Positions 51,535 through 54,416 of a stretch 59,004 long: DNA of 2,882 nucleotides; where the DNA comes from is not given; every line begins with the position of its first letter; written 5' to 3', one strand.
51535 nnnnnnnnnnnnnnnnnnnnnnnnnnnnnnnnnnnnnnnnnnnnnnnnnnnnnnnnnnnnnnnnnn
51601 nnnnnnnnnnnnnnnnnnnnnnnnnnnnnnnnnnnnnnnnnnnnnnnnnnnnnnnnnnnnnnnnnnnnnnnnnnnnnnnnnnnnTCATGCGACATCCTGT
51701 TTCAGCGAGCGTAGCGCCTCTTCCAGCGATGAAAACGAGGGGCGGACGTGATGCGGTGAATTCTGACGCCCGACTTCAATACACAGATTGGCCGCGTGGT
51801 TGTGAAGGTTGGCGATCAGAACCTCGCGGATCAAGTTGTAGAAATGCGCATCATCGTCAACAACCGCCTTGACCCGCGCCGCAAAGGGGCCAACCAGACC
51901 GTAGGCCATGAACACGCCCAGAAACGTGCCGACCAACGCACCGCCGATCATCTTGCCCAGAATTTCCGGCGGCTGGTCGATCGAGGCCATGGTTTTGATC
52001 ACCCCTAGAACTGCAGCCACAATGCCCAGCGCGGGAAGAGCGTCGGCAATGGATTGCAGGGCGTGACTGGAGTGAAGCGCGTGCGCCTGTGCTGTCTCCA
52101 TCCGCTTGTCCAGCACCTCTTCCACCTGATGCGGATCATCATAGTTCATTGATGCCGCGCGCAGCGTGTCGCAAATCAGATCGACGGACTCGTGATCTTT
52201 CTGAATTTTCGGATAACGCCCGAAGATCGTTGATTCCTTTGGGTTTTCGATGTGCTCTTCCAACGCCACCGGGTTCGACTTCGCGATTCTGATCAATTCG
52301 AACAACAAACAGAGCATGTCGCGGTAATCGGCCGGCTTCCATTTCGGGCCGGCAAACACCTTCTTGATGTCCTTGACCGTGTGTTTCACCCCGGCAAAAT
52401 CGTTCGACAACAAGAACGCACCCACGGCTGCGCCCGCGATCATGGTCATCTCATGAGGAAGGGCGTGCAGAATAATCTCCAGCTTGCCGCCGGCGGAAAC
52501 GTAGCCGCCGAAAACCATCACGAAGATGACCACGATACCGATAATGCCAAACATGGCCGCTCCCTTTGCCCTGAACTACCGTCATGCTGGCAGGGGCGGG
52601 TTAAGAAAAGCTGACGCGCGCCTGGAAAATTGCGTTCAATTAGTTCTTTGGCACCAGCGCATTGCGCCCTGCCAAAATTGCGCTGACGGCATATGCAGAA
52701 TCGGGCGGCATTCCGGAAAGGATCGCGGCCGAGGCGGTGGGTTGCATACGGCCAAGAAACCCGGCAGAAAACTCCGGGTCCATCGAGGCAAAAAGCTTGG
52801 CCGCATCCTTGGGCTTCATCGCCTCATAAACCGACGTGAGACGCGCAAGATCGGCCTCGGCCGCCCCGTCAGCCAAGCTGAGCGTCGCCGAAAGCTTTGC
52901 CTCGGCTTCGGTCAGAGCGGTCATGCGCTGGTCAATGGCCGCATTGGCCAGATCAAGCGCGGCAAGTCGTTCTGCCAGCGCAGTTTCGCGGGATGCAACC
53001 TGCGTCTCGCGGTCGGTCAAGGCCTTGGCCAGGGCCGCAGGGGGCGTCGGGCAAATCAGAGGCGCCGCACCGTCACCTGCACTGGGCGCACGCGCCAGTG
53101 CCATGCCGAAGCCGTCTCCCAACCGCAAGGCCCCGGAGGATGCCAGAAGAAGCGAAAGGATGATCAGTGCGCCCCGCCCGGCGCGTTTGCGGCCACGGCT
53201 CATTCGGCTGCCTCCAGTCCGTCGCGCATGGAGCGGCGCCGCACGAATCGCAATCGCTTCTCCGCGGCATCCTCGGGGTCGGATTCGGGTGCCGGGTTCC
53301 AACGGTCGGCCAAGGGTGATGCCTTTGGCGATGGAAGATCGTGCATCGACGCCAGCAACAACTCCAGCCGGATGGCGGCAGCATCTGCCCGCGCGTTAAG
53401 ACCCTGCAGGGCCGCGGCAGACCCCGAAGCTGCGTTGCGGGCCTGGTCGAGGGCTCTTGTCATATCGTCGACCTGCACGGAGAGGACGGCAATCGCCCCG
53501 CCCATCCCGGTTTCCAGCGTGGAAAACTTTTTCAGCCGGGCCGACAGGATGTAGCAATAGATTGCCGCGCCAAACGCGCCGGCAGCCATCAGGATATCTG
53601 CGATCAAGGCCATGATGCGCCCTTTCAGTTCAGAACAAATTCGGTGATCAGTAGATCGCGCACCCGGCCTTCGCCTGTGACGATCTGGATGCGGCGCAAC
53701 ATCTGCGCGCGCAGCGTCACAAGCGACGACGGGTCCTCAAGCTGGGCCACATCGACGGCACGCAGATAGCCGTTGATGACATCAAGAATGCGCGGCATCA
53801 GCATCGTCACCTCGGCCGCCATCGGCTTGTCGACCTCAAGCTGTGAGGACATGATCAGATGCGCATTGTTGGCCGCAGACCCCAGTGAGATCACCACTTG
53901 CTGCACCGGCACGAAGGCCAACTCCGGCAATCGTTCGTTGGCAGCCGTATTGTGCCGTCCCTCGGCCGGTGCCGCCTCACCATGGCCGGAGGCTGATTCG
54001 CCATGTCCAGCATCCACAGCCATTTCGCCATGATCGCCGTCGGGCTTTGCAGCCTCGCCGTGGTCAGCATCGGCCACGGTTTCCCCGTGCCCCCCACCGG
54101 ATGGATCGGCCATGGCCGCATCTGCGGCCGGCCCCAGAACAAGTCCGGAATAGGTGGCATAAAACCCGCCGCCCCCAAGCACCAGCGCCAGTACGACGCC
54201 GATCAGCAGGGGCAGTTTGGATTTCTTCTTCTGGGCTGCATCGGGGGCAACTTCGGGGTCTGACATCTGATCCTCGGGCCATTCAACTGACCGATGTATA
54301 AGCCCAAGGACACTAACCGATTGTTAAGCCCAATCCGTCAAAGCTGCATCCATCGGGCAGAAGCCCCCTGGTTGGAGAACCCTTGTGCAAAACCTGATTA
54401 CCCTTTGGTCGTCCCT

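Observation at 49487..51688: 733-aa secreted protein fused into the operon at motA, in the slot where motB is normally found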

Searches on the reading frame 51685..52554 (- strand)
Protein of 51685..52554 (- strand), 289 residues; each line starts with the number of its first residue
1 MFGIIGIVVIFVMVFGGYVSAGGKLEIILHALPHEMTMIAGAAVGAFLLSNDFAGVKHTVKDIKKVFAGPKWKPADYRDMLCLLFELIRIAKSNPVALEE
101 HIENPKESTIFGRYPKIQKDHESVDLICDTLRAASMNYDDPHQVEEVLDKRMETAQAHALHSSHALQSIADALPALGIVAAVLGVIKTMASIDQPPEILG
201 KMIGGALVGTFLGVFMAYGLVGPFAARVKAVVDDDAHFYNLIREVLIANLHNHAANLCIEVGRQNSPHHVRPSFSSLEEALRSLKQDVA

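Call 3: search_protein_families(library=pfam, proteins=[window:51685-52554:-], max_evalue=1)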
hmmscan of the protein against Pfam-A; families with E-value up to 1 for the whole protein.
window:51685-52554:- (289 aa): 2 families
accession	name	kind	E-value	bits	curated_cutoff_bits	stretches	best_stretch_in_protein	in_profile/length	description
PF20560.3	MotA_N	-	3e-33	114.4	27.3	1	4-93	1-89/91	Motility protein A N-terminal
PF01618.21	MotA_ExbB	-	3.2e-14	53.2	22.9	1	136-234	19-120/127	MotA/TolQ/ExbB proton channel family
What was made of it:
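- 51685..52554 (-): motA, the stator channel subunit (289 aa). Its stop codon overlaps the motK start as ATGA. Call 3: MotA_N and MotA_ExbB.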

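Call 4: search_protein_families(library=ncbifam, proteins=[window:51685-52554:-], max_evalue=1)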
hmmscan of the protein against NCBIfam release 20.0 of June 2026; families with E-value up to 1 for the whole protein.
window:51685-52554:- (289 aa): 8 families
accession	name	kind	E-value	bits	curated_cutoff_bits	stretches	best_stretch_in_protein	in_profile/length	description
TIGR03818.1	MotA1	equivalog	5.7e-109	363.6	303.8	1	1-282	1-281/282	flagellar motor stator protein MotA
NF006583.0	PRK09109.1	equivalog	1.1e-20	73.8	237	1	3-248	5-227/246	flagellar motor protein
NF005997.1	PRK08124.1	equivalog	2.3e-18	66.1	340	1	2-252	4-232/259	flagellar motor stator protein MotA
NF006284.1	PRK08456.1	equivalog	3.3e-15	55.9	380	1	4-235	6-214/252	flagellar motor stator protein MotA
NF006527.0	PRK08990.1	equivalog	5.4e-09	35.7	341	1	139-248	116-224/254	flagellar motor protein PomA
NF005383.1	PRK06926.1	equivalog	7.1e-08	31.8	394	1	5-247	10-231/271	flagellar motor protein MotP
NF005237.0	PRK06743.1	equivalog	4.3e-06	26.2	373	1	116-234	115-233/277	flagellar motor protein MotP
TIGR02796.1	tolQ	equivalog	0.076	12.8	221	1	142-217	98-182/216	protein TolQ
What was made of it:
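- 51685..52554 (-): Call 4: TIGR03818, E 5.7e-109.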

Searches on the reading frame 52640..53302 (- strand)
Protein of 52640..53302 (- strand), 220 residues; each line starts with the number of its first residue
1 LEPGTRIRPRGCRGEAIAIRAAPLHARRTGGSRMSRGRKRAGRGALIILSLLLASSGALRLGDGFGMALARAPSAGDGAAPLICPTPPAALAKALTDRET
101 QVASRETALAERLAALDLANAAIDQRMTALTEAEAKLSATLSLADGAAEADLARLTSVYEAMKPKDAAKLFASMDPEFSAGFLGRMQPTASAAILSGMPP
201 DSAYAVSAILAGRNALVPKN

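Call 3: search_protein_families(library=pfam, proteins=[window:52640-53302:-], max_evalue=1)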
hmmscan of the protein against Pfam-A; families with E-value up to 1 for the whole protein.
window:52640-53302:- (220 aa): 2 families
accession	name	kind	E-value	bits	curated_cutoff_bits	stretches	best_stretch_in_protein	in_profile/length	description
PF03448.22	MgtE_N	-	1.4e-05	26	25.9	1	149-207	12-70/102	MgtE intracellular N domain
PF20993.2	CENPH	-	0.061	13.9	27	1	93-158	62-131/175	CENPH protein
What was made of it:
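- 52640..53203 (-): motE (187 aa from the ATG at 53203; the longest ORF would start at a TTG at 53302). It encodes the periplasmic E-ring-type partner of MotK and has a single Cys in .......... The ATG overlaps the pflI stop as ATGA. Call 3: MgtE_N, E 1.4e-5.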

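Call 4: search_protein_families(library=ncbifam, proteins=[window:52640-53302:-], max_evalue=1)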
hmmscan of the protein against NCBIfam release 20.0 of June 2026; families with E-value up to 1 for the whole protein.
window:52640-53302:- (220 aa): 1 family
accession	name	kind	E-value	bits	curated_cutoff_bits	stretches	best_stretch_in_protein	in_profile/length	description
NF047368.1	collar_FlbB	equivalog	7.1e-06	25.9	110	1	92-178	66-151/193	periplasmic-type flagellar collar protein FlbB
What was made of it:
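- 52640..53203 (-): Call 4: collar_FlbB, E 7e-6.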

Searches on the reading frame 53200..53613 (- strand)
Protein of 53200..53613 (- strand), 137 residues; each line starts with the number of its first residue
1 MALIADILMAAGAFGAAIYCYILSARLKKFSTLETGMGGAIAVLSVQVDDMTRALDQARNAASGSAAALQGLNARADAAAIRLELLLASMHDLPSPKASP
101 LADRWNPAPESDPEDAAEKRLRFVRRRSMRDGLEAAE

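Call 3: search_protein_families(library=pfam, proteins=[window:53200-53613:-], max_evalue=1)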
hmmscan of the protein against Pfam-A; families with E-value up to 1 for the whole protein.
window:53200-53613:- (137 aa): 2 families
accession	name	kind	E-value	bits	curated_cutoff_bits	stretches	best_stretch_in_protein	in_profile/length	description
PF20072.4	DUF6468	-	0.0029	18.2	26.9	1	35-93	6-64/76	Domain of unknown function (DUF6468)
PF03239.20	FTR1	-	0.15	11.8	25.3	1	8-67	164-221/284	Iron permease FTR1 family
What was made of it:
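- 53200..53613 (-): pflI-like gene (137 aa, weak DUF6468 hit). Call 3.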

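Call 4: search_protein_families(library=ncbifam, proteins=[window:53200-53613:-], max_evalue=1)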
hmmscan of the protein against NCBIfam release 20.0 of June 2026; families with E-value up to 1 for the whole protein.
window:53200-53613:- (137 aa): 0 families

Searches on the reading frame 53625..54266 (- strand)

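Call 3: search_protein_families(library=pfam, proteins=[window:53625-54266:-], max_evalue=1)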
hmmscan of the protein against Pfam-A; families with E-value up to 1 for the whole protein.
window:53625-54266:- (213 aa): 1 family
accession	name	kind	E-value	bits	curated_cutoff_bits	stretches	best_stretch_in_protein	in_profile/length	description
PF03748.19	FliL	-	3.5e-13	50.4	24.6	1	118-211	1-101/103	Flagellar basal body-associated protein FliL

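Call 4: search_protein_families(library=ncbifam, proteins=[window:53625-54266:-], max_evalue=1)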
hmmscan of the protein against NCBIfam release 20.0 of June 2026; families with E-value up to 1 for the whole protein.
window:53625-54266:- (213 aa): 4 families
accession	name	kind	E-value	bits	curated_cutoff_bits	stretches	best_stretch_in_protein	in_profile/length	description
NF009420.1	PRK12785.1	equivalog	4.6e-14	52.5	197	1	9-212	12-160/161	flagellar basal body-associated protein FliL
NF004285.1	PRK05696.1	equivalog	1.2e-05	25.2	179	2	9-39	11-39/171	flagellar basal body-associated protein FliL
NF005435.1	PRK07021.1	equivalog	0.0056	16.5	131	1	102-212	40-156/157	flagellar basal body-associated protein FliL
NF006283.1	PRK08455.1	equivalog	0.034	13.8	187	1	117-212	85-181/182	flagellar basal body-associated protein FliL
